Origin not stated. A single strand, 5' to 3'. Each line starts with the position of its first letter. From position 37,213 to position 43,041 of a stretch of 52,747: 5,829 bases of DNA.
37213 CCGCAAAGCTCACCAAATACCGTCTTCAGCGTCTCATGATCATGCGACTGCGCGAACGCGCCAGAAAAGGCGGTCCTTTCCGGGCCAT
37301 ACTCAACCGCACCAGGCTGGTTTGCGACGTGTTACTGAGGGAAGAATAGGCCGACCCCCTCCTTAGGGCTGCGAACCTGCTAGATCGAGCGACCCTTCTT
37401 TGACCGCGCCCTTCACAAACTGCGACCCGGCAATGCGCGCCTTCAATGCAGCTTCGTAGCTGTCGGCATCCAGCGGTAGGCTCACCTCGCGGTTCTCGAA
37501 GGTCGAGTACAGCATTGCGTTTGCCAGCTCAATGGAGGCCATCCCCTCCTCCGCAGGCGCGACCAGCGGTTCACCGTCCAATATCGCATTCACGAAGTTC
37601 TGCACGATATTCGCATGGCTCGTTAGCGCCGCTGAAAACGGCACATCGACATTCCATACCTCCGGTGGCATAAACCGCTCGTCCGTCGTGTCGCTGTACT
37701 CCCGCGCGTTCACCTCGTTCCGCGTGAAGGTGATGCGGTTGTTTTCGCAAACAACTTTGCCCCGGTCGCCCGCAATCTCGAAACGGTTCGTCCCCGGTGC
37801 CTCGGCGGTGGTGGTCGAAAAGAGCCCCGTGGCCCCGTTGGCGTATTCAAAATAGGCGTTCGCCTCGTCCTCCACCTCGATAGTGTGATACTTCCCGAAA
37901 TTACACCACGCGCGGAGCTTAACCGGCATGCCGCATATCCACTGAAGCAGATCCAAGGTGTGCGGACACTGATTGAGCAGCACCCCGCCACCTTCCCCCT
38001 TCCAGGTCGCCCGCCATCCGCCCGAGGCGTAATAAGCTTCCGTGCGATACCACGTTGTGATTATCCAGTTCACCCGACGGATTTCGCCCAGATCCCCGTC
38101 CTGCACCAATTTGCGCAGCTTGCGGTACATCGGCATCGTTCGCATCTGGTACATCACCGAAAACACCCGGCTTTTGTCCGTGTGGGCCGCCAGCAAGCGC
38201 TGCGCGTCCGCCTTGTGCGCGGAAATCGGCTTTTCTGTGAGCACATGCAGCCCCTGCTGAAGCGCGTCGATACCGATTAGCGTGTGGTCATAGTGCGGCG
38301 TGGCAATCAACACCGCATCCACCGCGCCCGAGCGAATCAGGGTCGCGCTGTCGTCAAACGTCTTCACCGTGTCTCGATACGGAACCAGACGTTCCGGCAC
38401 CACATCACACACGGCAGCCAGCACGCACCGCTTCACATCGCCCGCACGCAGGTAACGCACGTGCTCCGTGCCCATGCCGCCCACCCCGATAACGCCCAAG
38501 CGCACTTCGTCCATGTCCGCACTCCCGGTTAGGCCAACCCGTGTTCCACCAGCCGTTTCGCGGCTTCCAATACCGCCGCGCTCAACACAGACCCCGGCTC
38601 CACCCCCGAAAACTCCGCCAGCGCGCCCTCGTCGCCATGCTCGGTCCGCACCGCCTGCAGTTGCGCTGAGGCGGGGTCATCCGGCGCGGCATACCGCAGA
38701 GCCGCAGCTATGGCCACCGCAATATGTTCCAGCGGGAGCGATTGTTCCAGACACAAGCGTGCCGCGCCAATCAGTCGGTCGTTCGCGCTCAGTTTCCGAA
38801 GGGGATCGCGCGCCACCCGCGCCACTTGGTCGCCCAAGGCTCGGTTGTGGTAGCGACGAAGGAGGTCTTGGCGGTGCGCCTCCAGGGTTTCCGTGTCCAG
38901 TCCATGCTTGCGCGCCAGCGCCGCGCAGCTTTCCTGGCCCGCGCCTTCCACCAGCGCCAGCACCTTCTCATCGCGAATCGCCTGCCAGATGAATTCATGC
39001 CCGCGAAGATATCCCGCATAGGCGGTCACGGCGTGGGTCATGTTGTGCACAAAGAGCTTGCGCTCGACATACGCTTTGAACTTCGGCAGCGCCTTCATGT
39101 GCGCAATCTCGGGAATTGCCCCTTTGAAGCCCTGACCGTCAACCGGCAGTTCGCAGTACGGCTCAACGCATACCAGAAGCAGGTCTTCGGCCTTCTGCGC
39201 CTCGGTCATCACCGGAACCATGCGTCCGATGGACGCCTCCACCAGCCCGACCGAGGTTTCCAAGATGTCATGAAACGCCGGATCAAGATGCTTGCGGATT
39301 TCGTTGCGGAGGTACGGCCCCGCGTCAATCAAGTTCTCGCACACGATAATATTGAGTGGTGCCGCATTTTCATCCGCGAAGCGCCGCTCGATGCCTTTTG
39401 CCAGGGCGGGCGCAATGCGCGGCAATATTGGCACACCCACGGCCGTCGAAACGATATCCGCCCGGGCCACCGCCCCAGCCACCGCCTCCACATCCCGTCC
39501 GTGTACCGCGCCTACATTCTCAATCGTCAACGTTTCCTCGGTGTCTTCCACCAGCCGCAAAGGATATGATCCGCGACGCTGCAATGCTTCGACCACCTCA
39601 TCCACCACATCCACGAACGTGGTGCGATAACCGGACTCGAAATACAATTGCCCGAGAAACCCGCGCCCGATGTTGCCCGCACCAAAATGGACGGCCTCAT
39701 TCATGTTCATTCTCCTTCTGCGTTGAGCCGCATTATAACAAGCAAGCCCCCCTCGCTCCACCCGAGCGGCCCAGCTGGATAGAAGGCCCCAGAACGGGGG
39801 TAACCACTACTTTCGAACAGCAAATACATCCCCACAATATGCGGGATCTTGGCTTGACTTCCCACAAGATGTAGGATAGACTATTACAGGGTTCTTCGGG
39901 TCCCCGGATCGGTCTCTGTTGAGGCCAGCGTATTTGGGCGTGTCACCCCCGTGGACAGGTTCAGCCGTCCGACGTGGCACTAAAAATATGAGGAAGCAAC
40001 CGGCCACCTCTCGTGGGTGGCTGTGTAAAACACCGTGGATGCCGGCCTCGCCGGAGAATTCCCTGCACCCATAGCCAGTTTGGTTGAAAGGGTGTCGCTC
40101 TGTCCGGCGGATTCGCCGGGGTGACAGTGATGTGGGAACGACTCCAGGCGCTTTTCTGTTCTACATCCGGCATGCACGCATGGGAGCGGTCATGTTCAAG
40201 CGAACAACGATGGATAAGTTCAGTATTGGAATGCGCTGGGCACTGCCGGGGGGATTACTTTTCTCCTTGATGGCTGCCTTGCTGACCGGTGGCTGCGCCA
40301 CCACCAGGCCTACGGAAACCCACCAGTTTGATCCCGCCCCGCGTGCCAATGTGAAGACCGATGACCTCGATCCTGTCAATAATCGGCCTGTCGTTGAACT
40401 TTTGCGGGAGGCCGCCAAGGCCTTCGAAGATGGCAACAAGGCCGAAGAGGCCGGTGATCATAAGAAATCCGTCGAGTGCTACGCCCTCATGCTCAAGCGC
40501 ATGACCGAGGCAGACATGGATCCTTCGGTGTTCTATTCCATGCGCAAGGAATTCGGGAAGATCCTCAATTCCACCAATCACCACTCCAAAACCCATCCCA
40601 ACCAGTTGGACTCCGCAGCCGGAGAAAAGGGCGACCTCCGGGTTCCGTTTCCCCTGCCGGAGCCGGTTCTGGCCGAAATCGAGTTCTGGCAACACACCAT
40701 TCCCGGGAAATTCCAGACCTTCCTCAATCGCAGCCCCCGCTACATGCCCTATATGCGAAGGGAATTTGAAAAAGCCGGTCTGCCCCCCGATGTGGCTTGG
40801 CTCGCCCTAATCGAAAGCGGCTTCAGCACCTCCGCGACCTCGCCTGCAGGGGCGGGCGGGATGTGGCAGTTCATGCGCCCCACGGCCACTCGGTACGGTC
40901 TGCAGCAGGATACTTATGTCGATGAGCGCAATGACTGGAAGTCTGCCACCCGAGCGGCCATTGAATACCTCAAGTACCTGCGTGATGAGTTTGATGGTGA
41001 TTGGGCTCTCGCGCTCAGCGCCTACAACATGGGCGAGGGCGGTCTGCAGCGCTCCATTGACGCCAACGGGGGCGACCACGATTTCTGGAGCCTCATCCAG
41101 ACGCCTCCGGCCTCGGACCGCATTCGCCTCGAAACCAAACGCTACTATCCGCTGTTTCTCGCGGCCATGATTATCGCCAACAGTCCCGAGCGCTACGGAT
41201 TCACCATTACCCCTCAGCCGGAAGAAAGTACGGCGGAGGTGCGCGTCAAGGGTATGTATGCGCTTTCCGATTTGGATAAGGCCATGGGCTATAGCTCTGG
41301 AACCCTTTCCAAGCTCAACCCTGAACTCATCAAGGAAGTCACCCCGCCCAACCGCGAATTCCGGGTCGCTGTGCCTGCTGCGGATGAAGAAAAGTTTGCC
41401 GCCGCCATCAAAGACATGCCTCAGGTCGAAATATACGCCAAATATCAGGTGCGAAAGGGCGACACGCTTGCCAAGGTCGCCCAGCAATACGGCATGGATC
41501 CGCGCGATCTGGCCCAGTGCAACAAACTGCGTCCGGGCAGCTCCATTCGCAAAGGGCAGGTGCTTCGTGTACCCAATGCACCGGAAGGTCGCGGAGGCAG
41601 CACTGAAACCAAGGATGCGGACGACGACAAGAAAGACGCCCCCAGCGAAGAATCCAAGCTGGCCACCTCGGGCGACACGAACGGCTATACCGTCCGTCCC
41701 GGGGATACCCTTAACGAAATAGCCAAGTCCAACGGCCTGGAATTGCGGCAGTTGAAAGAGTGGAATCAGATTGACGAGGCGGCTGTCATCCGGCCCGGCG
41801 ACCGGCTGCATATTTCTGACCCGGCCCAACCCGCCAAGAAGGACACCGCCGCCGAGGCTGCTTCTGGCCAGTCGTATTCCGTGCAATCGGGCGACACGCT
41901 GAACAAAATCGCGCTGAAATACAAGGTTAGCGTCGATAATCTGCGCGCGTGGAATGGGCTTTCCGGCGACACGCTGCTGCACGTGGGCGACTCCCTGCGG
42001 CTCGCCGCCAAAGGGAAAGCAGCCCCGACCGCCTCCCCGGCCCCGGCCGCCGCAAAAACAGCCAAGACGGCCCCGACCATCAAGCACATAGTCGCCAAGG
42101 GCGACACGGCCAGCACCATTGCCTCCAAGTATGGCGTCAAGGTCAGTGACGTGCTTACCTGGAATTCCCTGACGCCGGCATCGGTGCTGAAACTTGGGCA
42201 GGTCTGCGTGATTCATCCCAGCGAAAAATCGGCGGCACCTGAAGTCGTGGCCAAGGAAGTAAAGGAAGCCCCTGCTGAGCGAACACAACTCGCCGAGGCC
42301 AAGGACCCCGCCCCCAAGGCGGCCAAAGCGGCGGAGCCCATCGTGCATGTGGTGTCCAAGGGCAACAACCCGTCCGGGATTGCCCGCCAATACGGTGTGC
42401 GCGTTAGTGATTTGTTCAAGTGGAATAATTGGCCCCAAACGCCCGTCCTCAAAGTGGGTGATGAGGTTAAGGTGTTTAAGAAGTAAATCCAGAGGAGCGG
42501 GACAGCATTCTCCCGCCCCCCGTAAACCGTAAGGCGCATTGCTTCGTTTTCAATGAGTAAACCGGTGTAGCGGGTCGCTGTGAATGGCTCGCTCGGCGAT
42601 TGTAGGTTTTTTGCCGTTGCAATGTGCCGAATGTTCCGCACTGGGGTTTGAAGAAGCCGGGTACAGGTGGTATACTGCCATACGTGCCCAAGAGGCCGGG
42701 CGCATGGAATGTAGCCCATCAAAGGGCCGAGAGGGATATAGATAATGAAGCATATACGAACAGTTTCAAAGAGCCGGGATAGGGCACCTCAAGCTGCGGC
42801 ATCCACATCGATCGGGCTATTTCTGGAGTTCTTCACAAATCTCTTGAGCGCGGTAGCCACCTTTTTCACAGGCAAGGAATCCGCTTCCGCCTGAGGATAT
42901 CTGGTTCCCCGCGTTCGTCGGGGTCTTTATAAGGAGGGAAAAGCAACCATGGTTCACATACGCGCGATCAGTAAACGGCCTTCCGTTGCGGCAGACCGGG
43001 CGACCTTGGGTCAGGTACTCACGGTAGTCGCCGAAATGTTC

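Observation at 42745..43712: Tandem array of five paralogous 40-62 aa ORFs, four of them missing from the ORF track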

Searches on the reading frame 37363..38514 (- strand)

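Call 5: search_protein_families(library=pfam, proteins=[window:37363-38514:-], max_evalue=0.01)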
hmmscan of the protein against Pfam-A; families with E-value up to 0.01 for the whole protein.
window:37363-38514:- (383 aa): 4 families
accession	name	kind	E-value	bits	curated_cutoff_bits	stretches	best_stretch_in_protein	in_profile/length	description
PF22725.1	GFO_IDH_MocA_C3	-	1.6e-29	102.9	27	1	130-254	1-123/124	GFO/IDH/MocA C-terminal domain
PF02894.22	GFO_IDH_MocA_C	-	1.2e-23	84.5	22.9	1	134-346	1-218/218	Oxidoreductase family, C-terminal alpha/beta domain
PF01408.29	GFO_IDH_MocA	-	1.9e-20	74.2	24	1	5-121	2-119/120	Oxidoreductase family, NAD-binding Rossmann fold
PF17827.6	PrmC_N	-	0.0026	18.7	23.4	0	83-137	1-57/71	PrmC N-terminal domain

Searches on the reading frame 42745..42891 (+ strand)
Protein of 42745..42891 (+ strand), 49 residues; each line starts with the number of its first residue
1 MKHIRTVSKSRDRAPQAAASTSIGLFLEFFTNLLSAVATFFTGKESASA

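Call 6: search_protein_families(library=pfam, proteins=[window:42745-42891:+], max_evalue=10)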
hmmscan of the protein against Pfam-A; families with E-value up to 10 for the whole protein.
seq(49 aa): 0 families

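Call 7: search_protein_families(library=ncbifam, proteins=[window:42745-42891:+], max_evalue=1)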
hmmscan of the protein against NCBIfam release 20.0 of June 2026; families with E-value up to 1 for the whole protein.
seq(49 aa): 0 families

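Call 13: find_homologous_proteins(query=A1, max_evalue=0.1)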
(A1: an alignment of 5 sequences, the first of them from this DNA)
Query A1 (5 sequences) (49 aa, profile of the alignment): 6 proteins with E <= 0.1 among 12 candidates.
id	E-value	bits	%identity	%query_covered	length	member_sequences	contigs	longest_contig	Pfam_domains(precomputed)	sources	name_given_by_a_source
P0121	1.7e-16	78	24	84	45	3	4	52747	-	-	-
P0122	1.7e-15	75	33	100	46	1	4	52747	-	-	-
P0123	2.9e-14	71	24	84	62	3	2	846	-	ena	-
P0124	5.3e-12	64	25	82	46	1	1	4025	-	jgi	-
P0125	1.1e-11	63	27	84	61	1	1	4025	-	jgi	-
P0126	3.3e-2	32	-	-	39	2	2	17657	-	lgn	-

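Call 27: find_encoding_contigs(protein=P0124, flank=5000, max_places=3)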
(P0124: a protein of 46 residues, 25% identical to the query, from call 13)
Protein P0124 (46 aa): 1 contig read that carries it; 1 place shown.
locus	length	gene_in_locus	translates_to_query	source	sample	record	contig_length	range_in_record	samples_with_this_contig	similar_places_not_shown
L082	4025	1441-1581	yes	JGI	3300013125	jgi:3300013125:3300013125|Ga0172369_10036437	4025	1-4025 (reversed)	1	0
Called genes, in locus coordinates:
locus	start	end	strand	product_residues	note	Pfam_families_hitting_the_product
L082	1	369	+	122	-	?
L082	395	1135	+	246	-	-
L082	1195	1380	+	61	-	-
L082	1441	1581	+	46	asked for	-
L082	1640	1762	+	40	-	-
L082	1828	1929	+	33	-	-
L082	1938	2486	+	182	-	-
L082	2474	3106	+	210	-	PF13302:Acetyltransf_3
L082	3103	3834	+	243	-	PF02517:Rce1-like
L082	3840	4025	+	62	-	?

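Call 45: find_homologous_proteins(query=A4, max_evalue=0.01)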
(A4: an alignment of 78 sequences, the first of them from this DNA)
Query A4 (78 sequences) (49 aa, profile of the alignment): 31 proteins with E <= 0.01 among 157 candidates.
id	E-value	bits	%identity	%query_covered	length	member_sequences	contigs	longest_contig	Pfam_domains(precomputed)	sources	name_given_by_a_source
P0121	7.1e-9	54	24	84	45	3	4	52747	-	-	-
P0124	3.4e-8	51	25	82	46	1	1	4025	-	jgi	-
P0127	9.9e-8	50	43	29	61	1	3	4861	-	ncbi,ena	-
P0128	1.2e-7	50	39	47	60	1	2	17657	-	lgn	-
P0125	2.1e-7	49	27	84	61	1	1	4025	-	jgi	-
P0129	3.0e-7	48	-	-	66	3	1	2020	-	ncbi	-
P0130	4.1e-7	48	-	-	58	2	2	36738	-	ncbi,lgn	ncbi:MAG: hypothetical protein ACLFTT_03525 [Candidatus Hydrogenedentota bacterium]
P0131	4.5e-7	48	-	-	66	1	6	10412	-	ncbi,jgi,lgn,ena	jgi:hypothetical protein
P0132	4.7e-7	48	-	-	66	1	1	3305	-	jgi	jgi:hypothetical protein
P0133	5.5e-7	48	-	-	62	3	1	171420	-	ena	-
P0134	1.1e-6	47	-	-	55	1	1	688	-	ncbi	-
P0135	1.4e-6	46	-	-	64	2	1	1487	-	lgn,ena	-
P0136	2.4e-6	45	-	-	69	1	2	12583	-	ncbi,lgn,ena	-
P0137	5.2e-6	44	-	-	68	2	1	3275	-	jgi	jgi:hypothetical protein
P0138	7.4e-6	44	27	67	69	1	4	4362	-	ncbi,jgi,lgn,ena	-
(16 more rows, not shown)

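Call 64: search_protein_representatives(alignment_id=A6)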
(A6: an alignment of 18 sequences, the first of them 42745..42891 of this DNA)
Query: 18 sequences, 54 profile positions. Proteins with E-value up to 0.001 (for the whole library): 44; up to 1e-10: 1; up to 1e-30: 0. The best 44 are listed.
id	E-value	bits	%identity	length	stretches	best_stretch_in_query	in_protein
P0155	2.3e-13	66.3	-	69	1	1-52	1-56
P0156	1.1e-10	57.8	-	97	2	1-44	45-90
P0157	1.3e-10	57.5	-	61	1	1-51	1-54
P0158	3.9e-10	56.0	-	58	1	4-53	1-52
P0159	1.0e-09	54.7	-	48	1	1-53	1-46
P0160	1.5e-08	51.0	-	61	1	1-51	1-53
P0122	1.6e-08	50.8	-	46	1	1-52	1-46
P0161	1.6e-08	50.8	-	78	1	1-40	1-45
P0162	7.2e-08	48.7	-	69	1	1-50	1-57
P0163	9.9e-08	48.3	-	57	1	1-49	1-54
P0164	1.1e-07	48.2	-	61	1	1-52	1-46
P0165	2.4e-07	47.1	-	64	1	1-49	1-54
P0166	2.6e-07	47.0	-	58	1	1-44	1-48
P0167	9.3e-07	45.2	-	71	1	1-53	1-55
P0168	9.6e-07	45.1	-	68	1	3-52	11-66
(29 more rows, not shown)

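Call 73: search_solved_structures(query=A4, max_evalue=10, show_alignments=3)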
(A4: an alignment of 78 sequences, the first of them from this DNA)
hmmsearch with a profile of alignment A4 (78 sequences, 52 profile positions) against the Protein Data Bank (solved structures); distinct sequences matched with E-value up to 10: 2.
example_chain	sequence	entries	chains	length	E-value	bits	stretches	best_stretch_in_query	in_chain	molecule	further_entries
8vu3_M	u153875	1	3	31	0.87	13.2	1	18-39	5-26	Photosystem I reaction center subunit XII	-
10eg_M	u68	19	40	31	1.2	12.8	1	18-39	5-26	Photosystem I reaction center subunit XII | PHOTOSYSTEM 1 REACTION CENTRE SUBUNIT XII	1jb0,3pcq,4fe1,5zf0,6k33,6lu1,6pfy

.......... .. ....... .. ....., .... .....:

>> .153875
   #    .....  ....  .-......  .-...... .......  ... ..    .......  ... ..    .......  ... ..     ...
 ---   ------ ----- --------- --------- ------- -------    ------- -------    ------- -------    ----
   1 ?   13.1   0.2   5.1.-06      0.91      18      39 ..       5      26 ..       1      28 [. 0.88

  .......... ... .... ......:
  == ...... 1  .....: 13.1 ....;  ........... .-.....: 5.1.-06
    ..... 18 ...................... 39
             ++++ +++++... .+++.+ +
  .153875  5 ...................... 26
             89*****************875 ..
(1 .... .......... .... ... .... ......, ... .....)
